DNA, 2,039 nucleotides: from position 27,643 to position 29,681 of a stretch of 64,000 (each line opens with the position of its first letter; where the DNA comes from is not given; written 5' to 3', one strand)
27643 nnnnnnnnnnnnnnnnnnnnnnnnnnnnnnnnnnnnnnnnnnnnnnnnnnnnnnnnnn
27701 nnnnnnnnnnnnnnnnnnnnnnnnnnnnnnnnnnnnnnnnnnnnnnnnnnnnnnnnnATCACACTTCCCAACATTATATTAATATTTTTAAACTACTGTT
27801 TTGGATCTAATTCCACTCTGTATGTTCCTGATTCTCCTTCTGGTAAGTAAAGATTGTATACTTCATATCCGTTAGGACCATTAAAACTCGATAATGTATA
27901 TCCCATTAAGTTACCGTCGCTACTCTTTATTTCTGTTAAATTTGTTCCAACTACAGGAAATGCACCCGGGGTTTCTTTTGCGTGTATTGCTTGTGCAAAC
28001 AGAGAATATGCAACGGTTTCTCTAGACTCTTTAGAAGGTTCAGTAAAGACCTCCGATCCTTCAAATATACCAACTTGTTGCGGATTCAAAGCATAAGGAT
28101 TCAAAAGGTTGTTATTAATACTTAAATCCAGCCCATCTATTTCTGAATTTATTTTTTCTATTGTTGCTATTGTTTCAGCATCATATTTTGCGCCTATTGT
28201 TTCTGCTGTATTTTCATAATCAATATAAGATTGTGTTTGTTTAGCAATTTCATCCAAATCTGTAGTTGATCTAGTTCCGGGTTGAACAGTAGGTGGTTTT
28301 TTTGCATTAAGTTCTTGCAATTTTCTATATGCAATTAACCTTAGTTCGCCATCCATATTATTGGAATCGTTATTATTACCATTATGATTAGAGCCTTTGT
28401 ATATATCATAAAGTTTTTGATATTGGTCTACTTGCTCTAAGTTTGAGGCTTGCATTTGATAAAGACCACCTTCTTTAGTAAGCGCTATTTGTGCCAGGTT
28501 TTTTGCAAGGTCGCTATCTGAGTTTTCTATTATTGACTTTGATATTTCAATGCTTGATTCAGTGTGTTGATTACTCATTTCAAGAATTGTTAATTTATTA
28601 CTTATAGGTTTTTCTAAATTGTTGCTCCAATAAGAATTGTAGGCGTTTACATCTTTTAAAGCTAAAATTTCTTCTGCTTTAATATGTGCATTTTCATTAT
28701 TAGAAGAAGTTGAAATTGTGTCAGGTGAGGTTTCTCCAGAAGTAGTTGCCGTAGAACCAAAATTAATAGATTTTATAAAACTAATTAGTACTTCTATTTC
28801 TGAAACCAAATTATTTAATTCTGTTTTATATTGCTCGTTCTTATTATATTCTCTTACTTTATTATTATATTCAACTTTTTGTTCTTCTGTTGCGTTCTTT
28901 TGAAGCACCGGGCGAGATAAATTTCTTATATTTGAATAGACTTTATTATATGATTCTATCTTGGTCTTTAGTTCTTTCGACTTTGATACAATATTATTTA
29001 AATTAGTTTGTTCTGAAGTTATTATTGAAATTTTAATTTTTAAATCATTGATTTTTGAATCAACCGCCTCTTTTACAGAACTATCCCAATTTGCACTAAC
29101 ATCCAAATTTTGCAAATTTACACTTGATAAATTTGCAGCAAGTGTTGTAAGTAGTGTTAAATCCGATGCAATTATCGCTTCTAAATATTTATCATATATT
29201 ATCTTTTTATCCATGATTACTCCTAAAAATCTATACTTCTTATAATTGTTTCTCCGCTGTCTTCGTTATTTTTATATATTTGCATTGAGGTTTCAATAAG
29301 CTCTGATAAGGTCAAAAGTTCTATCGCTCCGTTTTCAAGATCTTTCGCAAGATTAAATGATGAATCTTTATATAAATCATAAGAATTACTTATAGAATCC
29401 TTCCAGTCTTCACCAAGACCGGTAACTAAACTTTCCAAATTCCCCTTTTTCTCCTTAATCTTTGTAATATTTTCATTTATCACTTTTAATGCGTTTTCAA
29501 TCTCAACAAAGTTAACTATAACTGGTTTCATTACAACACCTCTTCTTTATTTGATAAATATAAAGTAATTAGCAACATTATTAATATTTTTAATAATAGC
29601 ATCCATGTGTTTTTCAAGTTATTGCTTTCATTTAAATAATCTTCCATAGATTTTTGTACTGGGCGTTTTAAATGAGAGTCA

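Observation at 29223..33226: LXG-like N-terminus on a protein with a central and a C-terminal transmembrane segment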

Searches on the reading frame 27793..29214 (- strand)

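Call 4: search_protein_families(library=pfam, proteins=[window:27793-29214:-], max_evalue=1)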
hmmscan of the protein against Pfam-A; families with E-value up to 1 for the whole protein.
window:27793-29214:- (473 aa): 2 families
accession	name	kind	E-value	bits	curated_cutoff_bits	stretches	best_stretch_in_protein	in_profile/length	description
PF18595.6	Nuf2_DHR10-like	-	0.034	14.6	28.4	1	66-127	5-65/117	Nuf2, DHR10-like domain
PF20873.2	PriS_C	-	0.16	12.4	27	1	62-99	6-43/50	Primase chain A, C-terminal domain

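Call 5: search_protein_families(library=ncbifam, proteins=[window:27793-29214:-], max_evalue=1)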
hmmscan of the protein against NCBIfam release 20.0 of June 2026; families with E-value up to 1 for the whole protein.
window:27793-29214:- (473 aa): 0 families

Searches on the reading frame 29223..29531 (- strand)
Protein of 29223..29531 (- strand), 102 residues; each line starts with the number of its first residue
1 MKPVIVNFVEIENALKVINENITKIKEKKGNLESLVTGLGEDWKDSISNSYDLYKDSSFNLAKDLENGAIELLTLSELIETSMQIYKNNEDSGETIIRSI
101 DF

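Call 4: search_protein_families(library=pfam, proteins=[window:29223-29531:-], max_evalue=1)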
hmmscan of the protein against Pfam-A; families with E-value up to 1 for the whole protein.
window:29223-29531:- (102 aa): 1 family
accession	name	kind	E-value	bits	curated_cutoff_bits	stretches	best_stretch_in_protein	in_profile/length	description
PF06013.18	WXG100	-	0.066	13.9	27.3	1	6-52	4-50/86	Proteins of 100 residues with WXG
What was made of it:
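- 29223..29531 (-): 102-aa WXG100-like protein (central W-x-D, conserved C-terminal S-[IV]-x-F). It overlaps the BIG stop codon by 1 nt (TAATG) and ends 8 nt before the 473-aa gene. Pfam WXG100 E 0.066 (call 4). hhalign against cassette WXG proteins gives prob.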

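Call 5: search_protein_families(library=ncbifam, proteins=[window:29223-29531:-], max_evalue=1)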
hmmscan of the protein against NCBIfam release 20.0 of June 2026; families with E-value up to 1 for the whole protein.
window:29223-29531:- (102 aa): 3 families
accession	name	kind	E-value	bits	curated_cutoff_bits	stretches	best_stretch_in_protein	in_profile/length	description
NF005615.0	PRK07370.1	equivalog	0.065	12.5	391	1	2-77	60-132/259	enoyl-ACP reductase FabI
TIGR03930.1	WXG100_ESAT6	subfamily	0.1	12.8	44.85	1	6-52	4-50/90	WXG100 family type VII secretion target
NF010765.0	PRK14168.1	equivalog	0.16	11.1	501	1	5-50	5-51/297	bifunctional methylenetetrahydrofolate dehydrogenase/methenyltetrahydrofolate cyclohydrolase FolD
